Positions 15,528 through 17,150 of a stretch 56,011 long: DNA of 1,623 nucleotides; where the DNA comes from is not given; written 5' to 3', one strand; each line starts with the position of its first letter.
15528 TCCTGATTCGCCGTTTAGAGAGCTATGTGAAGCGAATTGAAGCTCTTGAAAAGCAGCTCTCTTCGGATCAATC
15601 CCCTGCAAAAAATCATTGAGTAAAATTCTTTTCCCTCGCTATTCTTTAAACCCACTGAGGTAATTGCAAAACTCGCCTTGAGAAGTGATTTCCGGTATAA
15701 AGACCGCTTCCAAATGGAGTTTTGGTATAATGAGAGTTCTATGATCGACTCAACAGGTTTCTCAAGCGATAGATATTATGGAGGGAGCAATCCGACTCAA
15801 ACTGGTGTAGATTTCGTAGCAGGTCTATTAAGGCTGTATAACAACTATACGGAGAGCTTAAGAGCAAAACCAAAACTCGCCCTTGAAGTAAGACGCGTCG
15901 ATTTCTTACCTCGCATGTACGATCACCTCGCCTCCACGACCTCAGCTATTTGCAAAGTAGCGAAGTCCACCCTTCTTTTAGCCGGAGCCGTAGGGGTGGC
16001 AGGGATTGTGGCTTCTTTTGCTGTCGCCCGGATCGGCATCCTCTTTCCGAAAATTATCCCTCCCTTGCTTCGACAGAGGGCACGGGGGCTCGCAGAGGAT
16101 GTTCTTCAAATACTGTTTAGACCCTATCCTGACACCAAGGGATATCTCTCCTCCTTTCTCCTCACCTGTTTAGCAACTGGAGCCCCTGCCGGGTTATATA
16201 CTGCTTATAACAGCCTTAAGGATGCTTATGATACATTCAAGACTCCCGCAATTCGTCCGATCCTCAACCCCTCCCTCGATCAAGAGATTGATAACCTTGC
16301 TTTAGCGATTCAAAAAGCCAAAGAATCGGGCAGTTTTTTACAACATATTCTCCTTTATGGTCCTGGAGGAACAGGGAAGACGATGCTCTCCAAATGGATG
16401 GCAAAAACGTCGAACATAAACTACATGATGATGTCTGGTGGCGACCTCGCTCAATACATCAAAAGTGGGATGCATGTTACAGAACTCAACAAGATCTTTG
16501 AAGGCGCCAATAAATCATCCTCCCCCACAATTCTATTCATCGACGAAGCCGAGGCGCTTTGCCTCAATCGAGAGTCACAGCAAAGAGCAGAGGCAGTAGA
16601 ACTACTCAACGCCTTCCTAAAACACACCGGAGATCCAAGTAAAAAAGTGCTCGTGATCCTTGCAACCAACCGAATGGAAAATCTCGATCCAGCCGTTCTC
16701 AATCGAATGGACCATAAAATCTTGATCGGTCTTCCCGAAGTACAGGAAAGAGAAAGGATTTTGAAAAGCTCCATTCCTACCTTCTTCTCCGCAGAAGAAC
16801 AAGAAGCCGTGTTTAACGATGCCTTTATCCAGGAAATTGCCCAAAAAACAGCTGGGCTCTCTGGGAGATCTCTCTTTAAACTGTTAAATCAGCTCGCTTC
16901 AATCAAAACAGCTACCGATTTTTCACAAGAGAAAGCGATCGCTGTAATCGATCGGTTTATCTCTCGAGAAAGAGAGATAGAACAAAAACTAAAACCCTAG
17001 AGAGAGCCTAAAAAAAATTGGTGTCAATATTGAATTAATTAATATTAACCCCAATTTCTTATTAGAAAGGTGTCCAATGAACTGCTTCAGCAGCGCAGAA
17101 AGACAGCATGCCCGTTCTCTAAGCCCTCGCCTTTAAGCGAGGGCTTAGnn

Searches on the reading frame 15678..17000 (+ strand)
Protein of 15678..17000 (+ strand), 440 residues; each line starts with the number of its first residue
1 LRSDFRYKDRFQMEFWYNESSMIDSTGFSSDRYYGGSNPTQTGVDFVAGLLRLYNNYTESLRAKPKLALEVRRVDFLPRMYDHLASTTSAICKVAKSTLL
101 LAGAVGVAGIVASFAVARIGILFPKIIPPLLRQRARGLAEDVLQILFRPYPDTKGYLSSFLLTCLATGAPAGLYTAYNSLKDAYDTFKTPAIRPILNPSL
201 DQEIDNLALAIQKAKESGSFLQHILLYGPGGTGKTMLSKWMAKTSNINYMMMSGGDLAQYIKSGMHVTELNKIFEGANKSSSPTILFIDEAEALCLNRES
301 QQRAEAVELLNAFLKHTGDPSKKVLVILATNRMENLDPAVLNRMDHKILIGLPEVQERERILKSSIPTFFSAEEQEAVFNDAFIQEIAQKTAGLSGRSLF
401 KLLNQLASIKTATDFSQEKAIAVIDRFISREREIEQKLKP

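Call 3: search_protein_families(library=pfam, proteins=[window:15678-17000:+], max_evalue=0.01)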
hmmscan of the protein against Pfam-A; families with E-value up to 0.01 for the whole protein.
window:15678-17000:+ (440 aa): 8 families
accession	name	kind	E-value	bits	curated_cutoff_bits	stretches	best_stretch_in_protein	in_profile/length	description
PF00004.35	AAA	-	3.8e-30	105.4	21.2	1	224-351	1-130/131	ATPase family associated with various cellular activities (AAA)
PF05496.18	RuvB_N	-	3.1e-08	34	27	1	204-292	16-94/159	Holliday junction DNA helicase RuvB P-loop domain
PF13191.12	AAA_16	-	1.6e-07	32.5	32.6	1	201-242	6-45/167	AAA ATPase domain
PF13401.12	AAA_22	-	1.7e-05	25.5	27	1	223-327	7-119/130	AAA domain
PF07728.20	AAA_5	-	0.0012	19.2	22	1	223-292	1-76/139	AAA domain (dynein-related subfamily)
PF13177.12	DNA_pol3_delta2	-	0.0014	19.1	27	0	310-344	118-152/161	DNA polymerase III, delta subunit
PF20720.3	nSTAND3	-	0.0027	17.9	27.2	1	213-330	9-110/155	Novel STAND NTPase 3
PF13173.12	AAA_14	-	0.0041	17.6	27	0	224-294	5-74/129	AAA domain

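Call 4: search_protein_families(library=ncbifam, proteins=[window:15678-17000:+], max_evalue=0.01)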
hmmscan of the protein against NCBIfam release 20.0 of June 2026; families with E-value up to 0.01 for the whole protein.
window:15678-17000:+ (440 aa): 35 families (the best 25 are shown)
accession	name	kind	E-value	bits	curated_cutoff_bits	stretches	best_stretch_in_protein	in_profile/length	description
TIGR01241.2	FtsH_fam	equivalog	8.3e-27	94.2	600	1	224-408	198-380/598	ATP-dependent zinc metalloprotease FtsH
NF003069.1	PRK03992.1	subfamily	6.6e-24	84.8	500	1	223-401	167-343/379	proteasome-activating nucleotidase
NF008004.0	PRK10733.1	equivalog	1.6e-22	79.3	1008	1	215-409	179-371/644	ATP-dependent zinc metalloprotease FtsH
TIGR01242.2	TIGR01242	subfamily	6.1e-22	78.1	500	1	223-401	150-326/362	proteasome-activating nucleotidase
TIGR01243.1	CDC48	subfamily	4.6e-21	74.8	802.65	1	224-405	215-391/733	CDC48 family AAA ATPase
NF042959.1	IteA_antiphage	equivalog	2.7e-20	72.8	510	1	219-402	123-296/367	anti-phage ATPase IteA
NF047747.1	PrtsmActNtasePan2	equivalog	3.8e-18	65.9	700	1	224-399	188-361/397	proteasome-activating nucleotidase Pan2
NF041006.2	cell_div_CdvC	equivalog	9e-18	64.3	650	1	223-400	136-312/370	cell division protein CdvC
NF047748.1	PrtsmActNtasePan1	equivalog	2.1e-16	60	750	1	223-397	184-356/405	proteasome-activating nucleotidase Pan1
TIGR03689.1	pup_AAA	equivalog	3.6e-11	42.5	504.75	1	224-373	219-385/512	proteasome ATPase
TIGR00635.1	ruvB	equivalog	2.3e-09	36.7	299.05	1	204-294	13-93/305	Holliday junction branch migration DNA helicase RuvB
NF000868.0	PRK00080.1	equivalog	2.6e-09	36.4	282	1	204-291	34-111/330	Holliday junction branch migration DNA helicase RuvB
TIGR02397.1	dnaX_nterm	equivalog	1e-06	28.3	250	1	310-412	134-228/355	DNA polymerase III subunit gamma/tau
TIGR00678.1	holB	equivalog_domain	2.9e-05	23.7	180.6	0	270-363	84-165/188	DNA polymerase III subunit delta'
NF011523.0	PRK14962.1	equivalog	3.1e-05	22.9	576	0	308-393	132-210/474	DNA polymerase III subunits gamma and tau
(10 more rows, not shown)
